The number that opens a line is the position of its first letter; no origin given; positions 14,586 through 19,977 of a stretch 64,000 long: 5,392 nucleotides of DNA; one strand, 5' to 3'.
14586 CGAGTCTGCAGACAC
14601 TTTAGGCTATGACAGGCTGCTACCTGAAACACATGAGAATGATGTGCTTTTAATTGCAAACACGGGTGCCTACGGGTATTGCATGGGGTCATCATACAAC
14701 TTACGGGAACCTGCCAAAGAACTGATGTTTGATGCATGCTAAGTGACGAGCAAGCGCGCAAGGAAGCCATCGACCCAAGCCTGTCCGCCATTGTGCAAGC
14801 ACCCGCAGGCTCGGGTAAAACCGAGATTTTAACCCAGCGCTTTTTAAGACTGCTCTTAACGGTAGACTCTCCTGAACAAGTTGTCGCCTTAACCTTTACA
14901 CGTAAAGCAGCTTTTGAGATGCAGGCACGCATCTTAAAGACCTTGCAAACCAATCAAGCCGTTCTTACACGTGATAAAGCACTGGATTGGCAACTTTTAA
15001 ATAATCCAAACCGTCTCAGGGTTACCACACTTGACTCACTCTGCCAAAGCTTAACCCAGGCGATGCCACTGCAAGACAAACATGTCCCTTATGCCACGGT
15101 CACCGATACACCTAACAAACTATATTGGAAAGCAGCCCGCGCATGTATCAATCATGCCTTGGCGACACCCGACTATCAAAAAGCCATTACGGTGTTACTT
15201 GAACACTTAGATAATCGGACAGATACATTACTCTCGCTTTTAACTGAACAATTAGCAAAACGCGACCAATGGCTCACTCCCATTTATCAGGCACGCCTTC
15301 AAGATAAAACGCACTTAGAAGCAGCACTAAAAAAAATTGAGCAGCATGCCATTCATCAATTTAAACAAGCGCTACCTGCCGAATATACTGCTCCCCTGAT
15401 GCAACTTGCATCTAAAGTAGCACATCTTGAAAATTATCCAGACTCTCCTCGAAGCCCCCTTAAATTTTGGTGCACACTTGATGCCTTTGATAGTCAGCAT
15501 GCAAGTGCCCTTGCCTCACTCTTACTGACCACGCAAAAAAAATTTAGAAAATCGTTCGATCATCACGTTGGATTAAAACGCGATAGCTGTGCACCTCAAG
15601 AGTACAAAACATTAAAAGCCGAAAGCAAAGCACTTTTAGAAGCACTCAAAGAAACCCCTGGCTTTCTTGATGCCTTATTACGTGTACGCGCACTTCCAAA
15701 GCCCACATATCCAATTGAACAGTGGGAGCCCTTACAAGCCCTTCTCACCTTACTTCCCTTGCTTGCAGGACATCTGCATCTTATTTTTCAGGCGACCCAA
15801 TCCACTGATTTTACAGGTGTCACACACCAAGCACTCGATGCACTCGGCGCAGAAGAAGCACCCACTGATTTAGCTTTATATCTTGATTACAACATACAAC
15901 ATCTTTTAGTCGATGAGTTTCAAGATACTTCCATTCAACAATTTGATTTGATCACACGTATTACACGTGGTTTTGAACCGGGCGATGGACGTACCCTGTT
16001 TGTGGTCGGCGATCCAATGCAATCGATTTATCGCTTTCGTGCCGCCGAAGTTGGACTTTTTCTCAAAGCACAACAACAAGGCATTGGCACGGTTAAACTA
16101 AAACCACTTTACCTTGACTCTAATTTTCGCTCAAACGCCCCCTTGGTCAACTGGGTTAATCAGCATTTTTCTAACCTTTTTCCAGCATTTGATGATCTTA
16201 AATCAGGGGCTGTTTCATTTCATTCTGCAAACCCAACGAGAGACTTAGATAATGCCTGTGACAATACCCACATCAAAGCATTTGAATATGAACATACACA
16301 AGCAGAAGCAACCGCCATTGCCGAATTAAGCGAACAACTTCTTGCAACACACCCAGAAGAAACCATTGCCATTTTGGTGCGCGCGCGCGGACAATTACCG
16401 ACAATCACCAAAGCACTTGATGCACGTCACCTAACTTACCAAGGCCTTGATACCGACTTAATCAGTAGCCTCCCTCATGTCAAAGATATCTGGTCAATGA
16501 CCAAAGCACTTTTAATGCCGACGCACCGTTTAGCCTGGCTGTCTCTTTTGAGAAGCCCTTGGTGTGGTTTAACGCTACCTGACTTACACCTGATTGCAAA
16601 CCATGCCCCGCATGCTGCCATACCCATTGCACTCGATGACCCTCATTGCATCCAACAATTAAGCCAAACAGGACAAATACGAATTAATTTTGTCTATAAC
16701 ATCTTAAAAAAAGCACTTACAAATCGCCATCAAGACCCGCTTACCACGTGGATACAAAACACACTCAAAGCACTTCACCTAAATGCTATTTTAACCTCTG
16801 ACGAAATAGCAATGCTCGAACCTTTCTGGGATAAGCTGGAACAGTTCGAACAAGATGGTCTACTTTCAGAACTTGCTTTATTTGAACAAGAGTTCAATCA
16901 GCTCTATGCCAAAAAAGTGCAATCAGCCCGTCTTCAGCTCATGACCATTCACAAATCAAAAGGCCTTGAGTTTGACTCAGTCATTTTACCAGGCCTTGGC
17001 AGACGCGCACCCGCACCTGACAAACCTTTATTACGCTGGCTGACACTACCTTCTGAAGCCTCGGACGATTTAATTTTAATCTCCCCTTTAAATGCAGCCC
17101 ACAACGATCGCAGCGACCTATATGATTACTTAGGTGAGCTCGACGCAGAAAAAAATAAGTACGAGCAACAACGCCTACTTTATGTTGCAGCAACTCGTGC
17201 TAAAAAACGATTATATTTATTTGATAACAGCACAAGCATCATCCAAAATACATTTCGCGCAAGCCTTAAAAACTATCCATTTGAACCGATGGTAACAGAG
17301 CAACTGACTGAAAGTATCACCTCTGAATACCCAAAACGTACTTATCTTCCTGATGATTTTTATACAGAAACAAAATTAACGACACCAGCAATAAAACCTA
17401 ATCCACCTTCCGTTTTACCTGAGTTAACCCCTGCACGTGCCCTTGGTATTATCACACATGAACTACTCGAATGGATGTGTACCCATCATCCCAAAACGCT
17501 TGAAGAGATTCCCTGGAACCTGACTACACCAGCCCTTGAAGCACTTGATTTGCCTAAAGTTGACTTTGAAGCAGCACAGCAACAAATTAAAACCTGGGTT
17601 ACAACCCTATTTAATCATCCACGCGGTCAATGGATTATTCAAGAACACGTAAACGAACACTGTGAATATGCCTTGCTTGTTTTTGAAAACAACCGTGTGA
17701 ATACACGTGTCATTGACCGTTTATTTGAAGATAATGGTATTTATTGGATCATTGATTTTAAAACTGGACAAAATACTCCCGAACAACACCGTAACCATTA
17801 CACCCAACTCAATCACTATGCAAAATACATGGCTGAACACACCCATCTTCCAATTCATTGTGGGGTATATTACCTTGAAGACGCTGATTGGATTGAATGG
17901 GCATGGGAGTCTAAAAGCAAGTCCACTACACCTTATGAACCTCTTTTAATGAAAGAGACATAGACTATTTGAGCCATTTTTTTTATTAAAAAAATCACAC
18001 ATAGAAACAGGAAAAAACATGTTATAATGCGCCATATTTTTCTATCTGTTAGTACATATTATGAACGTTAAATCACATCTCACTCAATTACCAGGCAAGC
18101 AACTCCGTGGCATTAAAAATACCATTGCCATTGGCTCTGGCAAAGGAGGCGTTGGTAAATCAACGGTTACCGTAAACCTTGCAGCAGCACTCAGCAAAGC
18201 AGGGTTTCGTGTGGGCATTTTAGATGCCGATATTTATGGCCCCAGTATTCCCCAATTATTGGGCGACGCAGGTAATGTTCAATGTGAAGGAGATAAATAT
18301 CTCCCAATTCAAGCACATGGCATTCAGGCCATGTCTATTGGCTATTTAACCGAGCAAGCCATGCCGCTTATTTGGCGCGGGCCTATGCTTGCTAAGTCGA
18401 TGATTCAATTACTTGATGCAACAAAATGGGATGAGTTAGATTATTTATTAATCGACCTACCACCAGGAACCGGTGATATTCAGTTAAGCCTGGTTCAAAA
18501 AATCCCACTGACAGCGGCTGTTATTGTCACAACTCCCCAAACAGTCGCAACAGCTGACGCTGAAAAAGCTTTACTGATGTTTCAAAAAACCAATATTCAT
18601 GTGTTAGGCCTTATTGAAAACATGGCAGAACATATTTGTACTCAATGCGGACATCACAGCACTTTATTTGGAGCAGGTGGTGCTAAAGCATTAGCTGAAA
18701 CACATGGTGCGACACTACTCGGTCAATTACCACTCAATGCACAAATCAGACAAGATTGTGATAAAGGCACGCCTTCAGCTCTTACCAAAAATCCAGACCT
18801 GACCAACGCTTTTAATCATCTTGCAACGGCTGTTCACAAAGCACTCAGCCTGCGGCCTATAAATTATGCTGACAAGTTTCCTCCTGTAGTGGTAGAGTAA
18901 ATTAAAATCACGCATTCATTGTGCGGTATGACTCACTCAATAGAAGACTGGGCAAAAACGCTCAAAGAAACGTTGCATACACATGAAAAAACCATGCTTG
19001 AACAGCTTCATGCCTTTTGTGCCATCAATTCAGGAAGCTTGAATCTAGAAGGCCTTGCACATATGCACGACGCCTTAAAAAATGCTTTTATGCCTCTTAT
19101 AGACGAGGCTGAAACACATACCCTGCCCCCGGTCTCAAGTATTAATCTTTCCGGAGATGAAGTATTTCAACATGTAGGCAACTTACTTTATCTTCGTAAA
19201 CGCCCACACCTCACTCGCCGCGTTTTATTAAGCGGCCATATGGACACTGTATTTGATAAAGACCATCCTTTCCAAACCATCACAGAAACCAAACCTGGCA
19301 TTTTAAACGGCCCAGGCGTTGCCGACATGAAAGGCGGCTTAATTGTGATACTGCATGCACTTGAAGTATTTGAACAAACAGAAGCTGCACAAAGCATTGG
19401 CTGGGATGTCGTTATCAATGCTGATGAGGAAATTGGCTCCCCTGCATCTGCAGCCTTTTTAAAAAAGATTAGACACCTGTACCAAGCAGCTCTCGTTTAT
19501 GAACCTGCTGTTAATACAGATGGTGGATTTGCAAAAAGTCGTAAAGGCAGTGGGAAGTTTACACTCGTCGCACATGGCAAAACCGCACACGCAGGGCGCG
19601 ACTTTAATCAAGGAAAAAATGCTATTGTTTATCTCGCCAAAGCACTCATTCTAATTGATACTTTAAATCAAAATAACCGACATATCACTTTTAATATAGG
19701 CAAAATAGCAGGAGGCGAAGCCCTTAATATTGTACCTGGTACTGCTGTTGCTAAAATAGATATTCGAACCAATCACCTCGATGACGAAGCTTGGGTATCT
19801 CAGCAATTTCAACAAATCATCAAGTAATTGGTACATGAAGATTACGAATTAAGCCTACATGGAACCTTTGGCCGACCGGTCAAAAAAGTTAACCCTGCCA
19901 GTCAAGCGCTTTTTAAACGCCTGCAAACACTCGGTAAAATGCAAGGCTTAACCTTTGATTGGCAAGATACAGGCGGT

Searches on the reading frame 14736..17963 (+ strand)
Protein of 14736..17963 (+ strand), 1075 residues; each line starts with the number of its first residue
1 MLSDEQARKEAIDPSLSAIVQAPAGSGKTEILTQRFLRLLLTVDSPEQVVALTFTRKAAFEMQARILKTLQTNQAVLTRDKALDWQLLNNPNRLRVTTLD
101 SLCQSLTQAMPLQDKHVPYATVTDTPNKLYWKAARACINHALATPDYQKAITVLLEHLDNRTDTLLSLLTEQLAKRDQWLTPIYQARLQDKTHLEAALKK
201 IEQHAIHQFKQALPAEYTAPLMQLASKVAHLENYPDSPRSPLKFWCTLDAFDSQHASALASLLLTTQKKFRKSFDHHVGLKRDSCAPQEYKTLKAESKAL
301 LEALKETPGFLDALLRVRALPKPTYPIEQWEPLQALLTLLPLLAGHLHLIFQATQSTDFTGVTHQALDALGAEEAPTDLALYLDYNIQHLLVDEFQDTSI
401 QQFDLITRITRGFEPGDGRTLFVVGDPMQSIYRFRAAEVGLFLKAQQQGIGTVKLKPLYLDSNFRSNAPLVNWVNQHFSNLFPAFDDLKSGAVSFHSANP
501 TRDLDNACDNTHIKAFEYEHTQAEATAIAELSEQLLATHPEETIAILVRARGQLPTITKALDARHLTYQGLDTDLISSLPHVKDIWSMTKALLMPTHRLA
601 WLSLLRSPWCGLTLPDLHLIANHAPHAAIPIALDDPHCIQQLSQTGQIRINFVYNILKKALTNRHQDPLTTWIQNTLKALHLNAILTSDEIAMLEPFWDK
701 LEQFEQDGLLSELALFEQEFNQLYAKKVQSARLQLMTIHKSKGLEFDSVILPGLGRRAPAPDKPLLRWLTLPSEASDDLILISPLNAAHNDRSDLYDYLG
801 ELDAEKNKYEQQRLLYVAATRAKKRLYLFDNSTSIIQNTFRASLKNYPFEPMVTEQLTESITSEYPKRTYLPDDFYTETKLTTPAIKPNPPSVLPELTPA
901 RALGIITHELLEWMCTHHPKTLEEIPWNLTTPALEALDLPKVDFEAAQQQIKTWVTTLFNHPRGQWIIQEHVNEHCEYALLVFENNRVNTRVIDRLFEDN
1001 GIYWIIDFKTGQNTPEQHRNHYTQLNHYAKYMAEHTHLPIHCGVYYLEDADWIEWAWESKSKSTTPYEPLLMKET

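Call 67: search_protein_families(library=pfam, proteins=[window:14736-17963:+], max_evalue=0.00001)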
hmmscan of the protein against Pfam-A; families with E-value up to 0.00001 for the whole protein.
window:14736-17963:+ (1075 aa): 5 families
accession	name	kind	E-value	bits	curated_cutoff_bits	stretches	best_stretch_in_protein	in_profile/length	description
PF00580.27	UvrD-helicase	-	2.2e-39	136.2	23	1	14-447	12-268/271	UvrD/REP helicase N-terminal domain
PF13361.12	UvrD_C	-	2.4e-28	100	25.6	1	459-828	2-345/350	UvrD-like helicase C-terminal domain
PF13245.12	AAA_19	-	1.6e-15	57.9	25.1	1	16-83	12-78/134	AAA domain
PF13538.12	UvrD_C_2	-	7.8e-11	42.1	27.4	0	807-828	30-51/52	UvrD-like helicase C-terminal domain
PF12705.13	PDDEXK_1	-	2.8e-06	27.9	22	1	894-1037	29-174/247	PD-(D/E)XK nuclease superfamily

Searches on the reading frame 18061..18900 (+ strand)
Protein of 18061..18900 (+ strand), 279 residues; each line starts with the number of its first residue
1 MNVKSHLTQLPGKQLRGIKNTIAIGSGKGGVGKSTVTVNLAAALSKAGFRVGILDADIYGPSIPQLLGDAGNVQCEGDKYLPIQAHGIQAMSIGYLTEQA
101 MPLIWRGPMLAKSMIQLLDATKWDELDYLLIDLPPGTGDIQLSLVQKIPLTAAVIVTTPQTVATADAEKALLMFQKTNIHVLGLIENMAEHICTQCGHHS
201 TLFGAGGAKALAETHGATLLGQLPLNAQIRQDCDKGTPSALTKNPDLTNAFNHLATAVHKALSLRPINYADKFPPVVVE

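Call 67: search_protein_families(library=pfam, proteins=[window:18061-18900:+], max_evalue=0.00001)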
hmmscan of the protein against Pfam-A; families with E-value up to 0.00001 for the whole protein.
window:18061-18900:+ (279 aa): 5 families
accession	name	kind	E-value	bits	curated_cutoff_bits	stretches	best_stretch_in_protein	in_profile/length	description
PF10609.15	ParA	-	6.1e-95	317.8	27.1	1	18-258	2-245/246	NUBPL iron-transfer P-loop NTPase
PF01656.29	CbiA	-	7.6e-13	49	25.4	1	22-182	1-76/125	CobQ/CobB/MinD/ParA nucleotide binding domain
PF13614.12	AAA_31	-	4.4e-11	43.5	27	1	20-58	2-40/177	AAA domain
PF09140.17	MipZ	-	6.5e-08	32.6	20.7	1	21-134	2-108/262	ATPase MipZ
PF00142.24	Fer4_NifH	-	7.5e-06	26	25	0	26-57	6-37/271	4Fe-4S iron sulfur cluster binding proteins, NifH/frxC family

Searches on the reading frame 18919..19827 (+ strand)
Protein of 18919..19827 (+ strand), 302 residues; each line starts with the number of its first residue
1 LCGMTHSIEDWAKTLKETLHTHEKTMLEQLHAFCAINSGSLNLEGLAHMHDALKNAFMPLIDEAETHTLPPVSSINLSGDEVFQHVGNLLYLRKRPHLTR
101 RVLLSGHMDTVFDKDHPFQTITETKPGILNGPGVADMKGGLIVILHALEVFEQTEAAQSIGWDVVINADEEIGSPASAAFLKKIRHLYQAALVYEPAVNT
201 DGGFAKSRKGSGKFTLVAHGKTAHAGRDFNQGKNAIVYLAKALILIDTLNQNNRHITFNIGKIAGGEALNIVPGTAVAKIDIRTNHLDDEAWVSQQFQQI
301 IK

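Call 67: search_protein_families(library=pfam, proteins=[window:18919-19827:+], max_evalue=0.00001)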
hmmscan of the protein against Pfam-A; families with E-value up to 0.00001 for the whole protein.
window:18919-19827:+ (302 aa): 2 families
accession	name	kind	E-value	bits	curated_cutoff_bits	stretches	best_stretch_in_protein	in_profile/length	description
PF07687.19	M20_dimer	-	9.9e-20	70.9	21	1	207-302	2-100/107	Peptidase dimerisation domain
PF01546.33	Peptidase_M20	-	3.6e-14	53.6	24.6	1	103-204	1-107/206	Peptidase family M20/M25/M40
